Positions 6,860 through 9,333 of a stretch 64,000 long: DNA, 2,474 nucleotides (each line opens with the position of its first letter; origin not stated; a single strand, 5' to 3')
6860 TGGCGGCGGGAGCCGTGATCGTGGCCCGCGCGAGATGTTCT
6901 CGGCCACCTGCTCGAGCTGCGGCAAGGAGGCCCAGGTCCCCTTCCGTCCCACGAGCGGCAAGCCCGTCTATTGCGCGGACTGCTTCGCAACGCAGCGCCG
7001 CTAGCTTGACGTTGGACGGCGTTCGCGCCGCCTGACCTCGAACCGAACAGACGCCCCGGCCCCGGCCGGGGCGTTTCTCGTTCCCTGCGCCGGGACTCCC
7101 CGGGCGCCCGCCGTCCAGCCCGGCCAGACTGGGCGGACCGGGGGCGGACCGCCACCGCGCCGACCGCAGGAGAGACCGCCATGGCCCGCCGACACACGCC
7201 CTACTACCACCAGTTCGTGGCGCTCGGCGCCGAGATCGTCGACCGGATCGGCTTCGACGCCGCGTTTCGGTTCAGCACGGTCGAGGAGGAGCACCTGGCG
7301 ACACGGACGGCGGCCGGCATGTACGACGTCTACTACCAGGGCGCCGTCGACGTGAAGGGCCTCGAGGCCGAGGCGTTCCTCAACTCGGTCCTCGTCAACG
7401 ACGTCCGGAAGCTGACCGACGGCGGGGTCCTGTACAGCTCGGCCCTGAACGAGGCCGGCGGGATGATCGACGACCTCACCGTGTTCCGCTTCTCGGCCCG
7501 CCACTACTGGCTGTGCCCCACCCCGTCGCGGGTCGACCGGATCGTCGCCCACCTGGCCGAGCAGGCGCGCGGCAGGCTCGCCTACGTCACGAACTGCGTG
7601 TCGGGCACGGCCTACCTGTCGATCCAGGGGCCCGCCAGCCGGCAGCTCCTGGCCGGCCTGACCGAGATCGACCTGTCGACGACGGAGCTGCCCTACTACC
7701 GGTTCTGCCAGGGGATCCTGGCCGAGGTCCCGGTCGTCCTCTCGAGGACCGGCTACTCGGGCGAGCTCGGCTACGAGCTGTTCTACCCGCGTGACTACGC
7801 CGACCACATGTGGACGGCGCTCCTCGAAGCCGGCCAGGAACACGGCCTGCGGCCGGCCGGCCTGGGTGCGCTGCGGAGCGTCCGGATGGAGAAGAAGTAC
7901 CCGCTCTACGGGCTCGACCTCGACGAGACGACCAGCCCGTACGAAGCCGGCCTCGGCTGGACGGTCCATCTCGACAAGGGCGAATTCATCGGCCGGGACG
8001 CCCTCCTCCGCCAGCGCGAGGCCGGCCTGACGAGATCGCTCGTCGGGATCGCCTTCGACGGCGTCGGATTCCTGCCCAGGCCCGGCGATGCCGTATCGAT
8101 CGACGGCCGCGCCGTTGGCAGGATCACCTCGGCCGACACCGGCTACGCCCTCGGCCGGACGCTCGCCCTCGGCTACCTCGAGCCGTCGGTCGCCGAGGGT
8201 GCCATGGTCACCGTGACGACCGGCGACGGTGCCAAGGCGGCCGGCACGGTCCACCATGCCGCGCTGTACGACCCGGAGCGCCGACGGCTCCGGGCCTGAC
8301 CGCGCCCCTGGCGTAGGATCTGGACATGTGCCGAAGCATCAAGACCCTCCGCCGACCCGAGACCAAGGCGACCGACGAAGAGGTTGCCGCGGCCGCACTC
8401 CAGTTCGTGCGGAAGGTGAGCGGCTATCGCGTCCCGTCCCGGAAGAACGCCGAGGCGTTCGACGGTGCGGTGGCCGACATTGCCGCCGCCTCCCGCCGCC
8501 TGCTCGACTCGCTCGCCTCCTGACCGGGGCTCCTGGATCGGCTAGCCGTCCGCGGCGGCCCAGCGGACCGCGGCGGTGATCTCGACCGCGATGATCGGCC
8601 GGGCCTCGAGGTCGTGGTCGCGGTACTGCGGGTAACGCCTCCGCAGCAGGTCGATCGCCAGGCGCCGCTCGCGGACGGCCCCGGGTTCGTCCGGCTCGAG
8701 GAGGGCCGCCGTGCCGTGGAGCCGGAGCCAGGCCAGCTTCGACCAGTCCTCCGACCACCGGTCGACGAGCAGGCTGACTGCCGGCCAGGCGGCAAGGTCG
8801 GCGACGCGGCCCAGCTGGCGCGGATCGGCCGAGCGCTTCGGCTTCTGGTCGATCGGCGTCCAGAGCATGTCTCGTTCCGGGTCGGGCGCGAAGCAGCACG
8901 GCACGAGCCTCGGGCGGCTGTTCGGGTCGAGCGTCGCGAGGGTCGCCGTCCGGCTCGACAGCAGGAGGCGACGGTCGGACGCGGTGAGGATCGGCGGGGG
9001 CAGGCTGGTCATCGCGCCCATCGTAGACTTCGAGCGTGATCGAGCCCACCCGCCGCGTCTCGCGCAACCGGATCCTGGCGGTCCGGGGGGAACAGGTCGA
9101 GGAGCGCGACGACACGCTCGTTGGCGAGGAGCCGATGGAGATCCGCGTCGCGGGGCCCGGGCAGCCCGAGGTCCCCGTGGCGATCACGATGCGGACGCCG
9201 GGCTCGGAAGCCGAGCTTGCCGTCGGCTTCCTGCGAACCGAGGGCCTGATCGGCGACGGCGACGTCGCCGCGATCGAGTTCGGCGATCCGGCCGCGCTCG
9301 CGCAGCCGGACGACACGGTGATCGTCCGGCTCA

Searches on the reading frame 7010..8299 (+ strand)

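Call 44: search_protein_families(library=pfam, proteins=[window:7010-8299:+], max_evalue=0.001)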
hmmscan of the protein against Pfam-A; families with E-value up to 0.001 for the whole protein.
window:7010-8299:+ (429 aa): 3 families
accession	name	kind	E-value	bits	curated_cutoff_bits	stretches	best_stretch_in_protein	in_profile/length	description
PF01571.26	GCV_T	-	4.4e-75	252.7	25.6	1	66-318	2-255/255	Aminomethyltransferase folate-binding domain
PF08669.17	GCV_T_C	-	5.4e-13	49.1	25.9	1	342-421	1-80/80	Glycine cleavage T-protein C-terminal barrel domain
PF04268.17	SoxG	-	2.9e-05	24.7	21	1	158-275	34-150/152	Sarcosine oxidase, gamma subunit family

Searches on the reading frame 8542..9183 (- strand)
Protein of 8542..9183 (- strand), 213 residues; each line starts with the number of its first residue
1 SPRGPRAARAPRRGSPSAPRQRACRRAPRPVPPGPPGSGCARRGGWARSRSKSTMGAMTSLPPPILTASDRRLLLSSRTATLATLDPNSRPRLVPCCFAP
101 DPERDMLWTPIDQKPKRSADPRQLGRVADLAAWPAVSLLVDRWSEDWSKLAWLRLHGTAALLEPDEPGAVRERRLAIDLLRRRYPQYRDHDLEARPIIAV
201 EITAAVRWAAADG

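Call 46: search_protein_families(library=pfam, proteins=[window:8542-9183:-], max_evalue=0.001)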
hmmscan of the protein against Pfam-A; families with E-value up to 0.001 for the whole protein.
window:8542-9183:- (213 aa): 1 family
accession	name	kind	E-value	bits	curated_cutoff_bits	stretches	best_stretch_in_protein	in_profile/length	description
PF01243.27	PNPOx_N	-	1.4e-08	35.6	28.1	1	71-168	6-81/120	Pyridoxamine 5'-phosphate oxidase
